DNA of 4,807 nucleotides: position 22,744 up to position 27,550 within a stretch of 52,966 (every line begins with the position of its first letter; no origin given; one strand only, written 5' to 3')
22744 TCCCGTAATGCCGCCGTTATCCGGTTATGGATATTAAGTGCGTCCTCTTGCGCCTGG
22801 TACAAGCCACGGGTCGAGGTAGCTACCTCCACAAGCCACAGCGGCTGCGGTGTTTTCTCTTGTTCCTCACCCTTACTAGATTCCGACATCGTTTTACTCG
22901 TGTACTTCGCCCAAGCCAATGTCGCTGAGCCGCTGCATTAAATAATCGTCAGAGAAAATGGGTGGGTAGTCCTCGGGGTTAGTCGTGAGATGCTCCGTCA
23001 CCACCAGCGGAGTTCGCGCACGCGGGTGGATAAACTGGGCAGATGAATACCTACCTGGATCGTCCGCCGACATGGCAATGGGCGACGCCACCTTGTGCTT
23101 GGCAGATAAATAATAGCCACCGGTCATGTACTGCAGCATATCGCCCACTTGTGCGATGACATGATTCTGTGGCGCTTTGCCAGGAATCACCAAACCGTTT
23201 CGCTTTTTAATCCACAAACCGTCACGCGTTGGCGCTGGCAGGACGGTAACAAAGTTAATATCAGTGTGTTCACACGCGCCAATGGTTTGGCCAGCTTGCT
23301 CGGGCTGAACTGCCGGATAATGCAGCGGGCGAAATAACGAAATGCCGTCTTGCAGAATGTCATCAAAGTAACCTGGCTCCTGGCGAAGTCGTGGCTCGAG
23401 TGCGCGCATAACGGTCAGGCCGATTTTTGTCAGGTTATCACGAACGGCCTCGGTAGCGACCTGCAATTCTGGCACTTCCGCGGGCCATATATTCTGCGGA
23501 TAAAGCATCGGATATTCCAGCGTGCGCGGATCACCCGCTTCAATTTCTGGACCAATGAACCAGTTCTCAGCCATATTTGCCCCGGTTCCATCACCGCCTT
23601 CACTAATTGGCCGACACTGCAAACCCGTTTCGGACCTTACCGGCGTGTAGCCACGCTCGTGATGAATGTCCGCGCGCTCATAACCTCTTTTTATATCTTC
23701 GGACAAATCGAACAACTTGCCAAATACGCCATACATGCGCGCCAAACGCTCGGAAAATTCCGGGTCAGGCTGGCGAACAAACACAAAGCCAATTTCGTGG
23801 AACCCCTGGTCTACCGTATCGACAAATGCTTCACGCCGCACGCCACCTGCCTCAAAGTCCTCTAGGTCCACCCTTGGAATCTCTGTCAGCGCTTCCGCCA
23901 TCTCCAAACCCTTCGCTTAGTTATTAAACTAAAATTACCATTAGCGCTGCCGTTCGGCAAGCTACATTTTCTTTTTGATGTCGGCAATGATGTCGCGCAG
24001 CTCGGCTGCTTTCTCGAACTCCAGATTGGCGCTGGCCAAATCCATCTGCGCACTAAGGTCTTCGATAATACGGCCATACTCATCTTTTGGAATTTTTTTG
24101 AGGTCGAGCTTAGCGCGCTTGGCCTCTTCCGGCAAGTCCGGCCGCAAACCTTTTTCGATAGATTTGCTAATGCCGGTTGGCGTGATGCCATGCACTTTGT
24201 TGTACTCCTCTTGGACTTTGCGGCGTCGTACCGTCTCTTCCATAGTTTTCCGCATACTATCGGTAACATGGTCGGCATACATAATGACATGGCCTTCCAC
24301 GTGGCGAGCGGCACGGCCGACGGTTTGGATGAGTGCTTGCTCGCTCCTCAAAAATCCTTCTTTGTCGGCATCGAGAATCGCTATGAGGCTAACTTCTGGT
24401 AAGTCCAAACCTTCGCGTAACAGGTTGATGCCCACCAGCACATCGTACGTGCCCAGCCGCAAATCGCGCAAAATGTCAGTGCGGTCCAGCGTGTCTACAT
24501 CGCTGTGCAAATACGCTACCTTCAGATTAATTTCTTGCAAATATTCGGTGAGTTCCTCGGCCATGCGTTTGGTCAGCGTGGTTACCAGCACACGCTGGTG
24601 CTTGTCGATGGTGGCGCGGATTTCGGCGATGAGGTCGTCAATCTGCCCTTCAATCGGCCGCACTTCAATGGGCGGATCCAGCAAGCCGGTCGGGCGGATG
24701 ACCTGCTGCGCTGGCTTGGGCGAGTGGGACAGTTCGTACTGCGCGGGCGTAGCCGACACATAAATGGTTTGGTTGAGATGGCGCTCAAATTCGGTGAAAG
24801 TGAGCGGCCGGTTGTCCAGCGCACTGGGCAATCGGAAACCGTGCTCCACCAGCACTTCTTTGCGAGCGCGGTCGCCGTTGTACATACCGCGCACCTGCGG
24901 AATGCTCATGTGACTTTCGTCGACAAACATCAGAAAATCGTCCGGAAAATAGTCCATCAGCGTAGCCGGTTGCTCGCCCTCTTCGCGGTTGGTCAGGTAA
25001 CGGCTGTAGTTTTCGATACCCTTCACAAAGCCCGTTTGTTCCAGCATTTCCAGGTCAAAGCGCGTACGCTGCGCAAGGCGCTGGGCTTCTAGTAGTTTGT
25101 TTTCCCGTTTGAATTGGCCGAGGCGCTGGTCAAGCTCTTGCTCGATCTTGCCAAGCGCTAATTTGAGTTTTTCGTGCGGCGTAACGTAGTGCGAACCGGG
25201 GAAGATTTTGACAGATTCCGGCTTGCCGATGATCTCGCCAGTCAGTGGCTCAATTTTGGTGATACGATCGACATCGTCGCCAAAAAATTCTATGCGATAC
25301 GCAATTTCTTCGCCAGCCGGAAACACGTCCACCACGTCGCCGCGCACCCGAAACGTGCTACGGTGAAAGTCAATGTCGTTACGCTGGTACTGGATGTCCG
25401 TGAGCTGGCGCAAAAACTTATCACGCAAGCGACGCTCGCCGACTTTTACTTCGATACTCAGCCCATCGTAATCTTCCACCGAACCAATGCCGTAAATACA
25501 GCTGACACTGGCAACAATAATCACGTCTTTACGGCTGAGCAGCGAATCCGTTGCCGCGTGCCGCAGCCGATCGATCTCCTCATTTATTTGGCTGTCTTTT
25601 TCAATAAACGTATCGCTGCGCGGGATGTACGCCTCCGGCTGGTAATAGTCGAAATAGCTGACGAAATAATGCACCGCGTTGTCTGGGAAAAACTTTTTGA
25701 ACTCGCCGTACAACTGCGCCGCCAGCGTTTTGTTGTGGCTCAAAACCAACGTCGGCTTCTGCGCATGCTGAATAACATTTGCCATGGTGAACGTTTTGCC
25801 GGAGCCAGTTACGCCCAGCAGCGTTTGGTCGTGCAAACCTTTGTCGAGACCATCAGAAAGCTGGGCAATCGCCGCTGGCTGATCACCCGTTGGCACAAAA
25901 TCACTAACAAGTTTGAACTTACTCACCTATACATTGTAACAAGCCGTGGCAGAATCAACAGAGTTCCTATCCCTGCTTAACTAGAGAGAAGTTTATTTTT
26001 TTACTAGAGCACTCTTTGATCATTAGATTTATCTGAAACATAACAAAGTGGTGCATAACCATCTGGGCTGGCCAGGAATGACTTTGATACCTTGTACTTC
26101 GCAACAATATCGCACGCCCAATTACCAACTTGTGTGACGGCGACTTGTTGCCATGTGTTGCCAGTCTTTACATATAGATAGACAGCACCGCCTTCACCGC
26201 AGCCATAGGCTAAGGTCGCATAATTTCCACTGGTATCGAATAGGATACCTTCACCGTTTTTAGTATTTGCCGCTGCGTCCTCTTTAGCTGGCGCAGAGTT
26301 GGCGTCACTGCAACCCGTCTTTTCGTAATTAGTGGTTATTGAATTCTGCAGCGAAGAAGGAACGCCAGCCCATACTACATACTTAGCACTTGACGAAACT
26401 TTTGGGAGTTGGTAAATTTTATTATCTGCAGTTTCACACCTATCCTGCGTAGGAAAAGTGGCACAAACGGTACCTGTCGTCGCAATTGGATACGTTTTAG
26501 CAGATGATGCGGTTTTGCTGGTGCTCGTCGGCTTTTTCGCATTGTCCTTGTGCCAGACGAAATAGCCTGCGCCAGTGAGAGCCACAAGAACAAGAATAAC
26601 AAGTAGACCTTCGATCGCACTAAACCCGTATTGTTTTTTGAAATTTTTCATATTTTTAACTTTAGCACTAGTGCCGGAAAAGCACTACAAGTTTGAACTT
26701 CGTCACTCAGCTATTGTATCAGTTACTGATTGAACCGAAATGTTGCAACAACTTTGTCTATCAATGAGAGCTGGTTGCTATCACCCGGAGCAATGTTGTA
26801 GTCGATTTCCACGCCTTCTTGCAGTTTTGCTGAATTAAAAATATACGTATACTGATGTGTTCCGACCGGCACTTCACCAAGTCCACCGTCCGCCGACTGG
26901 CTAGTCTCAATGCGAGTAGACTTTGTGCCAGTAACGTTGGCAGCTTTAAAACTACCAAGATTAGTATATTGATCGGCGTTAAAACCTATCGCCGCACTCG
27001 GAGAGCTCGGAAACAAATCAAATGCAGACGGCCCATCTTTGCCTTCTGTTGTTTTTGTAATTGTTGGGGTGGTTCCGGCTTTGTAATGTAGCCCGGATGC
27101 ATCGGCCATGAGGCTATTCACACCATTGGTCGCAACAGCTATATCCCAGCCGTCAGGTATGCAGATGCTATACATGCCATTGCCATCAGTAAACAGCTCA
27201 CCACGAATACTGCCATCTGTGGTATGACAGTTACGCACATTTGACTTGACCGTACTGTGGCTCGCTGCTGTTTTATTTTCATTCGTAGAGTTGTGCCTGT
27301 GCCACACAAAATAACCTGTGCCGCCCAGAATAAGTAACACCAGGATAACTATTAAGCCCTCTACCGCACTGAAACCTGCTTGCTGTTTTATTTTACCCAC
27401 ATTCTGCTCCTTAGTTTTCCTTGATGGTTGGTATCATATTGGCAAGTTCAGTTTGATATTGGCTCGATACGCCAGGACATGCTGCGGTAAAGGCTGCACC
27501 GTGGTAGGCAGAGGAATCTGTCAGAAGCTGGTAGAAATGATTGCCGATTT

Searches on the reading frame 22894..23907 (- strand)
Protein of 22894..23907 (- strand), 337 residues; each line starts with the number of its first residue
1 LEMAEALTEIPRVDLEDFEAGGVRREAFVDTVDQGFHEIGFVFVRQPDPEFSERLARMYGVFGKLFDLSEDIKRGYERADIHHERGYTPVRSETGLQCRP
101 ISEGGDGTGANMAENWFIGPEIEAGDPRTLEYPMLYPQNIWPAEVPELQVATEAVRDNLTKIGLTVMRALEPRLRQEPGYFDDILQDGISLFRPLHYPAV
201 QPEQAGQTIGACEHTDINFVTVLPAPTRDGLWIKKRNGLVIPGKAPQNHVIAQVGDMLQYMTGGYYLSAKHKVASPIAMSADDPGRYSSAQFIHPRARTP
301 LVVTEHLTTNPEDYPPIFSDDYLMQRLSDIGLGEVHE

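Call 96: search_protein_families(library=pfam, proteins=[window:22894-23907:-], max_evalue=0.0001)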
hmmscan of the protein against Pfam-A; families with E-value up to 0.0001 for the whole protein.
window:22894-23907:- (337 aa): 2 families
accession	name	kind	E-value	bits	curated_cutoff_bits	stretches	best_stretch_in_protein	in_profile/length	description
PF03171.26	2OG-FeII_Oxy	-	3.3e-12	47.1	23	1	197-295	10-101/101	2OG-Fe(II) oxygenase superfamily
PF14226.12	DIOX_N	-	4.6e-11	43.9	27.3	1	10-144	1-117/117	non-haem dioxygenase in morphine synthesis N-terminal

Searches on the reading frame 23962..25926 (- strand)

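Call 73: search_protein_families(library=pfam, proteins=[window:23962-25926:-], max_evalue=0.01)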
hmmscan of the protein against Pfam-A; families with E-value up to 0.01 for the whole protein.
window:23962-25926:- (654 aa): 7 families
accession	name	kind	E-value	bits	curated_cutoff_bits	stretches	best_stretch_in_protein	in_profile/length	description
PF17757.6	UvrB_inter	-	1.4e-31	108.9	22.9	1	158-247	1-91/91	UvrB interaction domain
PF12344.14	UvrB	-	2.6e-21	75.6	27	1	549-590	1-42/43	Ultra-violet resistance protein B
PF00271.37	Helicase_C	-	9.6e-20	71.3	23.5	1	431-542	5-109/110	Helicase conserved C-terminal domain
PF04851.21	ResIII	-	5.1e-11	43.2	22.5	1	15-85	7-82/164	Type III restriction enzyme, res subunit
PF02151.25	UVR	-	1.1e-08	34.9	21.5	1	619-652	2-35/36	UvrB/uvrC motif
PF00270.35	DEAD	-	9.5e-07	29.1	26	1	15-82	3-71/167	DEAD/DEAH box helicase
PF13245.12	AAA_19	-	0.0078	16.8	25.1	0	36-59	16-39/134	AAA domain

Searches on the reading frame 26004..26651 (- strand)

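Call 64: search_protein_families(library=ncbifam, proteins=[window:26004-26651:-], max_evalue=0.01)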
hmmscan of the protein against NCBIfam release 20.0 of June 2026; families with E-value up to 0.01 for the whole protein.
window:26004-26651:- (215 aa): 1 family
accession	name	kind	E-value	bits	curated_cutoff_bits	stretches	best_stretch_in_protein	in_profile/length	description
NF007800.0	PRK10506.1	equivalog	0.0018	18.1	158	1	3-38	4-39/163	prepilin peptidase-dependent protein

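Call 73: search_protein_families(library=pfam, proteins=[window:26004-26651:-], max_evalue=0.01)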
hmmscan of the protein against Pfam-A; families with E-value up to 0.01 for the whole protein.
window:26004-26651:- (215 aa): 0 families

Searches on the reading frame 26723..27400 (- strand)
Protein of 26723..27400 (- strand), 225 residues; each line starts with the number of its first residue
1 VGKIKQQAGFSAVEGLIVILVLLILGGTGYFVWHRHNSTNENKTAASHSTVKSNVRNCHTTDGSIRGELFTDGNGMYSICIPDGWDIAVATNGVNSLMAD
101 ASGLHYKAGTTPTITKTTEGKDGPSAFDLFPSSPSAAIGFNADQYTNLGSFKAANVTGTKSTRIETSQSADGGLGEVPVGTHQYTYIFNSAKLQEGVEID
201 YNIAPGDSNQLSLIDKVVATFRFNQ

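Call 7: search_protein_families(library=pfam, proteins=[window:26723-27400:-], max_evalue=0.01)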
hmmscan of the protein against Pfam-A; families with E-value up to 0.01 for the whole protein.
window:26723-27400:- (225 aa): 1 family
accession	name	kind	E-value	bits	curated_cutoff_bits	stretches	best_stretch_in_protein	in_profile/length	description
PF07963.17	N_methyl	-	0.0058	16.6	21.2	1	5-27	2-24/27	Prokaryotic N-terminal methylation motif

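Call 64: search_protein_families(library=ncbifam, proteins=[window:26723-27400:-], max_evalue=0.01)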
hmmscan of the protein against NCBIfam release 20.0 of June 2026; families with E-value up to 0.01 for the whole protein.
window:26723-27400:- (225 aa): 1 family
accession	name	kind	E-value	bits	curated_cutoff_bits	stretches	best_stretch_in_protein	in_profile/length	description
NF007800.0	PRK10506.1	equivalog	0.00022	21.1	158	1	3-46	4-47/163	prepilin peptidase-dependent protein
